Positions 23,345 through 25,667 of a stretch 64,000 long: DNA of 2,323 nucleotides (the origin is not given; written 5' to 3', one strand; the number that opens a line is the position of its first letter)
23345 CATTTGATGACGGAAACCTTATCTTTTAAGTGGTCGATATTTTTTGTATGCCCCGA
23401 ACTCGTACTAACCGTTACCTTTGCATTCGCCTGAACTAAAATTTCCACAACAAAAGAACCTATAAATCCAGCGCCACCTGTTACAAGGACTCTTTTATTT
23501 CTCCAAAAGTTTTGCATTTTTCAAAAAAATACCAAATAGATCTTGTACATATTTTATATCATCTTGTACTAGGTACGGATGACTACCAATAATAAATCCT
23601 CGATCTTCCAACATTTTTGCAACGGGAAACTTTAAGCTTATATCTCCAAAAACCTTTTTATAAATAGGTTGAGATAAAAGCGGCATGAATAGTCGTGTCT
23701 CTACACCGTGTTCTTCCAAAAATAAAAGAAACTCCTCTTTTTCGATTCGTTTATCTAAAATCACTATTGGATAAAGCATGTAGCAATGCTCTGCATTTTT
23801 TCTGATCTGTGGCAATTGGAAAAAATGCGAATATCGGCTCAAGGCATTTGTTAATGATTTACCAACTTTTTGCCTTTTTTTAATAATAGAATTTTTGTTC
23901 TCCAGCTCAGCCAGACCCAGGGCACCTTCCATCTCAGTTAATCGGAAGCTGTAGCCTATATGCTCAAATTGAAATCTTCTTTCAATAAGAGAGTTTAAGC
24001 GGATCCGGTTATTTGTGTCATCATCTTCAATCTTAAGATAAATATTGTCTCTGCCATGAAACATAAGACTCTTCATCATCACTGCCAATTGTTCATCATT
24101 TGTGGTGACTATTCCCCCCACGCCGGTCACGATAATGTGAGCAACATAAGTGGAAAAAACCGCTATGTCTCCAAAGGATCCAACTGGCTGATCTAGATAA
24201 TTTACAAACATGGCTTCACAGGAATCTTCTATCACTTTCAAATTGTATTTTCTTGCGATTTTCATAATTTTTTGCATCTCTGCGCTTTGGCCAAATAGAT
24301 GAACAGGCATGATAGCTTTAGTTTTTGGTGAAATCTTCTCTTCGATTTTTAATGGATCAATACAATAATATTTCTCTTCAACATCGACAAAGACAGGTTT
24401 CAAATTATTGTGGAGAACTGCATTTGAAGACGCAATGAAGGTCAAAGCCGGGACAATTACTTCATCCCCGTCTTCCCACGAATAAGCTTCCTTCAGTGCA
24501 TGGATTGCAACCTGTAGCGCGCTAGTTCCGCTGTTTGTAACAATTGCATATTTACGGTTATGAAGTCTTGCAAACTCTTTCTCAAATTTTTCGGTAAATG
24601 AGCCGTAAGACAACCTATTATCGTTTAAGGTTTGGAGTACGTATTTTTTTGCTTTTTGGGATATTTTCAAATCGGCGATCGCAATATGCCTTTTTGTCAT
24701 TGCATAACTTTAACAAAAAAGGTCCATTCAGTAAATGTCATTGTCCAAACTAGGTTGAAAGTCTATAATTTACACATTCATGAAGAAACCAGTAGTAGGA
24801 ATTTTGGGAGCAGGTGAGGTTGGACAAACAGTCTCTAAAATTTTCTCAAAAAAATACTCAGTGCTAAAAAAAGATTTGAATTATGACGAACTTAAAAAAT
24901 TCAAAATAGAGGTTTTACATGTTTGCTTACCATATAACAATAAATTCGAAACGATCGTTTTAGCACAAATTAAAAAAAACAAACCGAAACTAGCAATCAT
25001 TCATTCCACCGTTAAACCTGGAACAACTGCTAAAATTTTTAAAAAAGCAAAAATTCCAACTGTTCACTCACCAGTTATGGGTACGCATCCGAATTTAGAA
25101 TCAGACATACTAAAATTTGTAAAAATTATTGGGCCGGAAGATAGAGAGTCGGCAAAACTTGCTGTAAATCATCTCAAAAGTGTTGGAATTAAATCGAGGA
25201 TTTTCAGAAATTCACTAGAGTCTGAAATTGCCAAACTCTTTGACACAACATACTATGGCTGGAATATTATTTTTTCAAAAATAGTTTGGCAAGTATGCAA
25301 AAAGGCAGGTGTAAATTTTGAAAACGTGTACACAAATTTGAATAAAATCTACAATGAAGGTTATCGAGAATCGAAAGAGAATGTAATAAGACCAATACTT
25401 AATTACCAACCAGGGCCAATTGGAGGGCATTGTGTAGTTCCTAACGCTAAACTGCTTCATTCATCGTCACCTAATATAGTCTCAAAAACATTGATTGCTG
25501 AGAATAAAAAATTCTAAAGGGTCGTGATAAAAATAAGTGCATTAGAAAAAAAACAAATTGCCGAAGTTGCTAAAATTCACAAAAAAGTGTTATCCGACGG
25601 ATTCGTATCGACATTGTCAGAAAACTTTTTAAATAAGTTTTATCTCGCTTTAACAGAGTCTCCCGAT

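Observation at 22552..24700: DegT-family enzyme with His in place of the PLP lysine, next to an Fcl-like SDR: predicted 3,6-dideoxyhexose (colitose-type) branch feeding a lipid-carrier GT2 and a GT-C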

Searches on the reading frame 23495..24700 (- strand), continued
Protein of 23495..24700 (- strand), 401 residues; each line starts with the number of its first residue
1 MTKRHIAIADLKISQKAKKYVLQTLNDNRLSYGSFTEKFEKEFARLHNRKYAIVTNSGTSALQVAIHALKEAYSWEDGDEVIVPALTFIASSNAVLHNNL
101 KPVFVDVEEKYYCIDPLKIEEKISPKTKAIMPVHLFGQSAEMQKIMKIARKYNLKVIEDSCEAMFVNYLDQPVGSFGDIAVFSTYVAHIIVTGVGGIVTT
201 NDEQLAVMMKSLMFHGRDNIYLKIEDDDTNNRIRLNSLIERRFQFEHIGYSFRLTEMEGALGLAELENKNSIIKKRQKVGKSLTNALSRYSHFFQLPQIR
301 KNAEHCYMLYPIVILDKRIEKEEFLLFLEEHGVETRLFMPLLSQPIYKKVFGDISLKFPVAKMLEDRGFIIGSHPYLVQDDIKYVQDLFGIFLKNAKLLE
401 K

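Call 79: fold_search(model_id=the predicted structure, library=pdb)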
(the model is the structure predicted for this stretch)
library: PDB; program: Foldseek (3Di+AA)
matches with E <= 10: 1908; with E <= 0.001: 1523
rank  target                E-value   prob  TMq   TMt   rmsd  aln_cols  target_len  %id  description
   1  3dr4_D                5.2e-37  1.00  0.86  0.94   2.0       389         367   33  GDP-perosamine synthase K186A mutant from Caulobacter crescentus with bound sugar ligand (released 2008-10-14)
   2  3dr4_B                6.5e-37  1.00  0.86  0.94   2.0       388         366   33  GDP-perosamine synthase K186A mutant from Caulobacter crescentus with bound sugar ligand (released 2008-10-14)
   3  3bn1_A                9.2e-37  1.00  0.87  0.94   2.1       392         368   33  Crystal structure of GDP-perosamine synthase (released 2008-03-18)
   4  3bn1_C                1.9e-36  1.00  0.87  0.96   1.7       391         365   33  Crystal structure of GDP-perosamine synthase (released 2008-03-18)
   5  3dr4_A                2.9e-36  1.00  0.87  0.95   1.7       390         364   32  GDP-perosamine synthase K186A mutant from Caulobacter crescentus with bound sugar ligand (released 2008-10-14)
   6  7b0m                  3.6e-36  1.00  0.85  0.92   2.4       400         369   30  Sugar transaminase from a metagenome collected from troll oil field production water (released 2021-12-01)
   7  3dr7_B                4.3e-36  1.00  0.86  0.94   2.1       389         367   33  GDP-perosamine synthase from Caulobacter crescentus with bound GDP-3-deoxyperosamine (released 2008-10-14)
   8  3dr4_C                4.9e-36  1.00  0.87  0.94   2.0       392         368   33  GDP-perosamine synthase K186A mutant from Caulobacter crescentus with bound sugar ligand (released 2008-10-14)
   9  3bn1_D                1.9e-35  1.00  0.85  0.94   2.0       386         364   33  Crystal structure of GDP-perosamine synthase (released 2008-03-18)
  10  3bcx_A                5.1e-34  1.00  0.89  0.84   3.9       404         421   30  E1 Dehydrase (released 2007-11-27)
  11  7b0d_A                1.1e-33  1.00  0.84  0.92   3.0       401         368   31  Sugar transaminase from Archaeoglobus veneficus (released 2021-12-01)
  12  3bb8_A                1.3e-33  1.00  0.89  0.85   3.6       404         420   30  E1 Dehydrase H220K Mutant (released 2008-09-16)
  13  3bcx_B                1.6e-33  1.00  0.88  0.85   3.7       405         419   30  E1 Dehydrase (released 2007-11-27)
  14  4oca                  1.1e-32  1.00  0.84  0.93   2.0       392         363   25  Cryatal structure of ArnB K188A complexted with PLP and UDP-Ara4N (released 2014-03-12)
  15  3frk_B                1.6e-32  1.00  0.81  0.89   3.1       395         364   30  X-ray structure of QdtB from T. thermosaccharolyticum in complex with a PLP:TDP-3-aminoquinovose aldimine (released 2009-02-17)
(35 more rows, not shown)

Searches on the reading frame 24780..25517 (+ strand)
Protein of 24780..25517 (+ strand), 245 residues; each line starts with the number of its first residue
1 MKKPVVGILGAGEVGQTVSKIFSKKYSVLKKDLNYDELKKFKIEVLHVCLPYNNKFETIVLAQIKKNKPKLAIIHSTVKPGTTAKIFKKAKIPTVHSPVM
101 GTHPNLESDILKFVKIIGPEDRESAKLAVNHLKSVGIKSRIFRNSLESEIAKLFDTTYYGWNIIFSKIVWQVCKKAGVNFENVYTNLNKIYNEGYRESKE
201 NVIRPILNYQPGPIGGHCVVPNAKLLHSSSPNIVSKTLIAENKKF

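Call 8: search_protein_families(library=pfam, proteins=[window:24780-25517:+])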
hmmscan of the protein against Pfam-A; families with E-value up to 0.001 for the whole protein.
window:24780-25517:+ (245 aa): 1 family
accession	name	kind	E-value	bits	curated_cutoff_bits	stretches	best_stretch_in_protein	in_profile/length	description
PF00984.24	UDPG_MGDP_dh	-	4.7e-05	23.8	25.4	1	147-229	2-74/94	UDP-glucose/GDP-mannose dehydrogenase family, central domain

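Call 9: search_protein_families(library=ncbifam, proteins=[window:24780-25517:+])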
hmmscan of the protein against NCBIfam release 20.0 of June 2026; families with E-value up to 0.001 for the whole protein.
window:24780-25517:+ (245 aa): 4 families
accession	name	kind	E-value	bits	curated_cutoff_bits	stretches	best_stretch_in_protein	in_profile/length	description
TIGR03026.1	NDP-sugDHase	subfamily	8.8e-13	47.8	189.8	1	64-239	106-286/413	nucleotide sugar dehydrogenase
NF040825.1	UDPMaNacDH_Arch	equivalog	1.4e-05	24.1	750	1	67-227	109-267/418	UDP-N-acetyl-D-mannosamine dehydrogenase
NF008286.0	PRK11064.1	equivalog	0.0008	18.1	459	0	108-232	168-280/420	UDP-N-acetyl-D-mannosamine dehydrogenase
NF011631.0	PRK15057.1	equivalog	0.00097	18.3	757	0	56-179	97-224/388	UDP-glucose 6-dehydrogenase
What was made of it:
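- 24780..25517 (+): Divergently transcribed 245-aa Rossmann protein with weak similarity to the central domain of nucleotide-sugar dehydrogenases. A conserved neighbour; role unknown and membership uncertain. NCBIfam NDP-sugar dehydrogenase 47.8 bits (cutoff 189.8) (call 9).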
